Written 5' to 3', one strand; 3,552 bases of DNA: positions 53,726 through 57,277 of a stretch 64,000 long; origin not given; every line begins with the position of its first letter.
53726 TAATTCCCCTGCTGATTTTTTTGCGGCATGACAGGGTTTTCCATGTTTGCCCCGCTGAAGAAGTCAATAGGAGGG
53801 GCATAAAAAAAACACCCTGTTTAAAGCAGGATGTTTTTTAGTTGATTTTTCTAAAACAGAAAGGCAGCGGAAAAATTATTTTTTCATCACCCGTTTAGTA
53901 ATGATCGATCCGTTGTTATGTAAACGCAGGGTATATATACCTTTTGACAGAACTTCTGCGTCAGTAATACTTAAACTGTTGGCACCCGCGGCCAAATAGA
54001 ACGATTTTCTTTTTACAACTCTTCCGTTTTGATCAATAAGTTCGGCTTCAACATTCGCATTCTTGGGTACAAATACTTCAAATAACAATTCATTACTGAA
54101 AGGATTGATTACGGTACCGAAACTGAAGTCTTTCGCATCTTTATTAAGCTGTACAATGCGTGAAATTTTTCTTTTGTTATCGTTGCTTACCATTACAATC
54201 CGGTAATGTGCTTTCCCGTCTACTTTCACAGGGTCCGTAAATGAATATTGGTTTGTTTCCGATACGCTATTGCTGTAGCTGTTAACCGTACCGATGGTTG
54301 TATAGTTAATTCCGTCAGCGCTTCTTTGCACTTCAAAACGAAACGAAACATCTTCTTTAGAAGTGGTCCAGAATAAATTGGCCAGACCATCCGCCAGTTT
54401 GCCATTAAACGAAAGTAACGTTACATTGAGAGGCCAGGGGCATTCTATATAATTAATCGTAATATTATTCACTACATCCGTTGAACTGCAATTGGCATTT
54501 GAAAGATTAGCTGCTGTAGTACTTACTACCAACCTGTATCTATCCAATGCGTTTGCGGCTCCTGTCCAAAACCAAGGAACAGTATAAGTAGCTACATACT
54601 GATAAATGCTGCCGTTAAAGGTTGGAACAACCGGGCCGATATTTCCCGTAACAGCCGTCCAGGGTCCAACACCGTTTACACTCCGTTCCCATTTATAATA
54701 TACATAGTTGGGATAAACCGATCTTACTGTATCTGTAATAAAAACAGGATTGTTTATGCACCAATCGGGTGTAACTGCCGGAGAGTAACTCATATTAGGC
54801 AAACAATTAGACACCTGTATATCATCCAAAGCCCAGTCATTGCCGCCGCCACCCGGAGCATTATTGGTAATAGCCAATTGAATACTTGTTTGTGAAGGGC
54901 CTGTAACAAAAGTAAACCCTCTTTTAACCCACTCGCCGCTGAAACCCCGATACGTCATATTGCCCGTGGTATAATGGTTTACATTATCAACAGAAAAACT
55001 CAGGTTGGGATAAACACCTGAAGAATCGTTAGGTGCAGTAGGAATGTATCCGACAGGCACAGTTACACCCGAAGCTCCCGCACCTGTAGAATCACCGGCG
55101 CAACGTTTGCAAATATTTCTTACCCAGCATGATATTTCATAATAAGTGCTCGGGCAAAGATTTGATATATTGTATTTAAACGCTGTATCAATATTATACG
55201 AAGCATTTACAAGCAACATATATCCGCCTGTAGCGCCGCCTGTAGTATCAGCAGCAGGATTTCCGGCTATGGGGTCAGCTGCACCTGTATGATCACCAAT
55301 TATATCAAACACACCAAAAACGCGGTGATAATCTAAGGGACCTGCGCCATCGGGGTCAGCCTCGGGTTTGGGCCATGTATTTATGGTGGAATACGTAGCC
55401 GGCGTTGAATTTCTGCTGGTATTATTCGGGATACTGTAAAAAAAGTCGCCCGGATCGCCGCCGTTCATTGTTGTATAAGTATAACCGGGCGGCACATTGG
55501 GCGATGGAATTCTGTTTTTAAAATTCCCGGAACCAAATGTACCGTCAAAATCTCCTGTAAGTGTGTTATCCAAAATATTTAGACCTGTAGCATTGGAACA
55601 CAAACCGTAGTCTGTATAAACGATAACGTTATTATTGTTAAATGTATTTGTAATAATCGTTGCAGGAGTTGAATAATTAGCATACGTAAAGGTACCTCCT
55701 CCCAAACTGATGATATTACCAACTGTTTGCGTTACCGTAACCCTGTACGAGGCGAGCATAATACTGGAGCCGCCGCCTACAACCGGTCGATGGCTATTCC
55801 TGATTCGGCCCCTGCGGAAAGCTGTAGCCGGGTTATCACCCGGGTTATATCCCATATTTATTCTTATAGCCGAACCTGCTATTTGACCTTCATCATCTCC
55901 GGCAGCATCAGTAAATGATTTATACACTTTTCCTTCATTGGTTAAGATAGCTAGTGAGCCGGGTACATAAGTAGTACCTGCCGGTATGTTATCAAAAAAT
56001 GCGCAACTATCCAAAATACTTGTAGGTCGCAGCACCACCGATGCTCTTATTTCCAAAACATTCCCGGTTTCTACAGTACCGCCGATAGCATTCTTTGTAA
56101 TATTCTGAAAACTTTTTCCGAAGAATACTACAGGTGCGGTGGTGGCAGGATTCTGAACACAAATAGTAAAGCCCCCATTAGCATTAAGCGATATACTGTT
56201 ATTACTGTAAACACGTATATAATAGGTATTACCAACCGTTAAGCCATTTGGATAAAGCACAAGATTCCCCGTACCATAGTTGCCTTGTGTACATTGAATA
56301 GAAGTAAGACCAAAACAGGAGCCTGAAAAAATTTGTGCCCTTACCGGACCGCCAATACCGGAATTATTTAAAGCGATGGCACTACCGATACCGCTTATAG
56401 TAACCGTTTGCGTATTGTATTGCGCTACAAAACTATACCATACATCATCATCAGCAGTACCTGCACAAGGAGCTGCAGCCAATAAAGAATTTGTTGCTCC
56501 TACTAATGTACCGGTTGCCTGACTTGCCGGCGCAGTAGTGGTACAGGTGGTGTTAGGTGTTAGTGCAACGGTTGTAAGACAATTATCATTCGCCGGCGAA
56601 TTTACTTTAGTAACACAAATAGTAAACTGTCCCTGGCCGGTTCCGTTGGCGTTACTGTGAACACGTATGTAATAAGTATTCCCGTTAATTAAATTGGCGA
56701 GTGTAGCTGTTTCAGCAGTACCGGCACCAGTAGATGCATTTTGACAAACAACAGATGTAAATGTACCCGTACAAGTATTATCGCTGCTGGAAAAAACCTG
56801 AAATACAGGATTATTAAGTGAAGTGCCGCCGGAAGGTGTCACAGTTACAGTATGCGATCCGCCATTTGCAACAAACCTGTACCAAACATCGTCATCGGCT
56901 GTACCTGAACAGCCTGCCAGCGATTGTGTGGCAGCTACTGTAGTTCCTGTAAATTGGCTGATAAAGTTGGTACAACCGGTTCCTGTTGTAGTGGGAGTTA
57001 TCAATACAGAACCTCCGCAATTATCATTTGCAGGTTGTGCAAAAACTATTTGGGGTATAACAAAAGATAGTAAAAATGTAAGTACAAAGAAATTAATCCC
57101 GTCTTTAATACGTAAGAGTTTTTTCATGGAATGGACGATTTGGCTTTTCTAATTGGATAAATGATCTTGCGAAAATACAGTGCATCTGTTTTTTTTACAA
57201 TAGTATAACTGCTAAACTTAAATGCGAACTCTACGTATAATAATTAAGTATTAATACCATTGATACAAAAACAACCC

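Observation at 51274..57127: Tandem paralogous giant T9SS cargo proteins sharing an uncharacterised conserved core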

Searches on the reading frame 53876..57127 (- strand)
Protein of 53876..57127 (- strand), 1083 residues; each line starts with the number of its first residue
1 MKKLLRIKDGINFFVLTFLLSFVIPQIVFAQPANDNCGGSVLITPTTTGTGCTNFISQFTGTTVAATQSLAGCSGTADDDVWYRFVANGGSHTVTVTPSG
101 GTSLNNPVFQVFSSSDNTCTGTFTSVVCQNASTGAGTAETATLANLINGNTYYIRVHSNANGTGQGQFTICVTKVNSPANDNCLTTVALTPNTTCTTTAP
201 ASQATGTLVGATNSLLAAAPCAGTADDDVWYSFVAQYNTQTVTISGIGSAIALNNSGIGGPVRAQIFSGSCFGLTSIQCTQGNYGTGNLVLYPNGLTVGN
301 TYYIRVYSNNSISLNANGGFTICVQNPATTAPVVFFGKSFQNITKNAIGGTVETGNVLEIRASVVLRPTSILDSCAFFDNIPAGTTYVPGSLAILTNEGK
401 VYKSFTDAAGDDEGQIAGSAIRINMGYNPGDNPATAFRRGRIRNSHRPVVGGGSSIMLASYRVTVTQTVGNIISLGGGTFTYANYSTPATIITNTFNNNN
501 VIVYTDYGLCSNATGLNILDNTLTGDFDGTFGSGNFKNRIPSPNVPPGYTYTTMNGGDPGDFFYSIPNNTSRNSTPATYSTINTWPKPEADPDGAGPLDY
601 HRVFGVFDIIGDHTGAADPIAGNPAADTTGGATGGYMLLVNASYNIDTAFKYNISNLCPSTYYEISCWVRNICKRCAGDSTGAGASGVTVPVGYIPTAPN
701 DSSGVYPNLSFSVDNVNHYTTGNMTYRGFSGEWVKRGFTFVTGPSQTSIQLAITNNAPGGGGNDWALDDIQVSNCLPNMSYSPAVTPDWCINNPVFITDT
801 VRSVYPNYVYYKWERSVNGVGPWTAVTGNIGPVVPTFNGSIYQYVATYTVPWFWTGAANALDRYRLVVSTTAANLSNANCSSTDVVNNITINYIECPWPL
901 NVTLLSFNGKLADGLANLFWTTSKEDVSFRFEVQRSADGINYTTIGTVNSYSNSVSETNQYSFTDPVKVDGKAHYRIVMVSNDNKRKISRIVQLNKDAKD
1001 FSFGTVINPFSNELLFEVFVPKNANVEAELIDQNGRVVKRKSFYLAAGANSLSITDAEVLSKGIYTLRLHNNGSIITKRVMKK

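Call 4: search_protein_families(library=pfam, proteins=[window:53876-57127:-], max_evalue=0.1)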
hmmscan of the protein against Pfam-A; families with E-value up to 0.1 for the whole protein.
window:53876-57127:- (1083 aa): 5 families
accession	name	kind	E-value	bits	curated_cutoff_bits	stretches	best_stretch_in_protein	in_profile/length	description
PF23759.1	GBD_T9SS_assoc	-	2.1e-09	38.1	27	2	33-170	1-116/116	Galactose binding domain-like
PF18962.6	Por_Secre_tail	-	7.9e-05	23.3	27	1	1008-1080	4-73/75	Secretion system C-terminal sorting domain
PF24489.1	Ig_J_second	-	0.025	15.1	27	1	89-179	10-97/105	Tip attachment protein J second Ig-like domain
PF16656.11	Pur_ac_phosph_N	-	0.027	15.5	30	1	91-162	12-85/93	Purple acid Phosphatase, N-terminal domain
PF10342.15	Kre9_KNH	-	0.045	14.9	24.6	0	943-985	38-81/94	Kre9/KNH-like N-terminal Ig-like domain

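Call 5: search_protein_families(library=ncbifam, proteins=[window:53876-57127:-], max_evalue=0.1)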
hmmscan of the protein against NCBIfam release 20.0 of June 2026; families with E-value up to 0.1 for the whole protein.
window:53876-57127:- (1083 aa): 1 family
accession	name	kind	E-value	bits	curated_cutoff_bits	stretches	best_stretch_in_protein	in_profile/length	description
TIGR04183.1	Por_Secre_tail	domain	2.3e-08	33.9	23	1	1008-1083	4-72/72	T9SS type A sorting domain-containing protein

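Call 36: list_cluster_members(proteins=[P0001, window:53876-57127:-])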
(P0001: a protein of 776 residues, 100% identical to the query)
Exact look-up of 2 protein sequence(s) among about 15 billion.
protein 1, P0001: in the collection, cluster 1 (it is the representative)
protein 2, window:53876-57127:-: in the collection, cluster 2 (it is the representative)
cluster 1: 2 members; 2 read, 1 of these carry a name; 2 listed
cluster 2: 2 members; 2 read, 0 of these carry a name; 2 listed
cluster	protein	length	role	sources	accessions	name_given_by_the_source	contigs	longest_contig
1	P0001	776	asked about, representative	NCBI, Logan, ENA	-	-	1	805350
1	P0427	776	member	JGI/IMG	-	trimeric autotransporter adhesin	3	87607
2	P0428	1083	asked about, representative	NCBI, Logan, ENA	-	-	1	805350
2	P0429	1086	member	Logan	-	-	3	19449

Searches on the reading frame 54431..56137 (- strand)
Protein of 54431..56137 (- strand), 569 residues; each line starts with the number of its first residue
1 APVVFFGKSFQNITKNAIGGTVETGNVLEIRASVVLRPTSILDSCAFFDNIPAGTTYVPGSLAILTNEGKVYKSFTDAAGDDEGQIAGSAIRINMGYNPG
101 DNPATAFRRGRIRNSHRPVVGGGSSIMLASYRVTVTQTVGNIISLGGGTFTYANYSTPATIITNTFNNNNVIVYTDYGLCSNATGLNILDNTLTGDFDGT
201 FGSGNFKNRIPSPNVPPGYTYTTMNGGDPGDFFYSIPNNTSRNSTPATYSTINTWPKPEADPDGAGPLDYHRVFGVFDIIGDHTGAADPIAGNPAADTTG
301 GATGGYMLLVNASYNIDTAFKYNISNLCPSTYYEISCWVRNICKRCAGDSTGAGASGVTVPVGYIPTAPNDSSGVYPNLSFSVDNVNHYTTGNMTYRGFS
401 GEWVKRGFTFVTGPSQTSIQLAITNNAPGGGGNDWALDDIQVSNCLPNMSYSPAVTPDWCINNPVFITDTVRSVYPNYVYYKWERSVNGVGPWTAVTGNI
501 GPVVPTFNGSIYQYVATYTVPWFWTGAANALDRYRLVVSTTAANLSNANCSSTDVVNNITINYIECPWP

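Call 10: find_homologous_proteins(query=window:54431-56137:-)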
Query window:54431-56137:- (569 aa): 1811 proteins with E <= 0.001 among 8000 candidates; the best 120 are listed.
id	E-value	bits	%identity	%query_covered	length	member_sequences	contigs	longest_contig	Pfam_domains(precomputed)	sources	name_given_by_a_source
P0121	2.5e-199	682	57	100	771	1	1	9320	-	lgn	-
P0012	5.1e-197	674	59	100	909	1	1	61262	PF23759.2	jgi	jgi:hypothetical protein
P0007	1.8e-196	673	58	99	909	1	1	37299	PF23759.2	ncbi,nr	ncbi:MAG: hypothetical protein Q8941_15545 [Bacteroidota bacterium]|nr:hypothetical protein [Bactero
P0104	2.2e-196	672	57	99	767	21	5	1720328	PF18962.8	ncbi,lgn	-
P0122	3.6e-196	672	56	100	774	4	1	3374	PF18962.8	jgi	jgi:hypothetical protein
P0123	5.7e-196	671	57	99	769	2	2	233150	PF18962.8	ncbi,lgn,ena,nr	ncbi:MAG TPA: T9SS type A sorting domain-containing protein [Chitinophagaceae bacterium]|nr:T9SS typ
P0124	2.4e-195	669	55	100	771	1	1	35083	-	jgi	jgi:hypothetical protein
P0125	3.1e-195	669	56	99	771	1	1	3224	-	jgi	jgi:hypothetical protein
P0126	5.8e-195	668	56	99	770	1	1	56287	-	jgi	jgi:trimeric autotransporter adhesin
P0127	8.3e-195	667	57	99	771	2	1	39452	PF18962.8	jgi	-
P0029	8.6e-195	667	57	99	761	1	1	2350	PF18962.8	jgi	jgi:hypothetical protein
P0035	1.9e-194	666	57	99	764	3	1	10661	PF18962.8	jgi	jgi:trimeric autotransporter adhesin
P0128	1.9e-194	666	56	100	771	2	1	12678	PF18962.8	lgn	-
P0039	2.7e-194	665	57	99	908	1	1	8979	PF18962.8,PF23759.2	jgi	jgi:trimeric autotransporter adhesin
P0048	4.1e-194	665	56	100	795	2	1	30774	PF18962.8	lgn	-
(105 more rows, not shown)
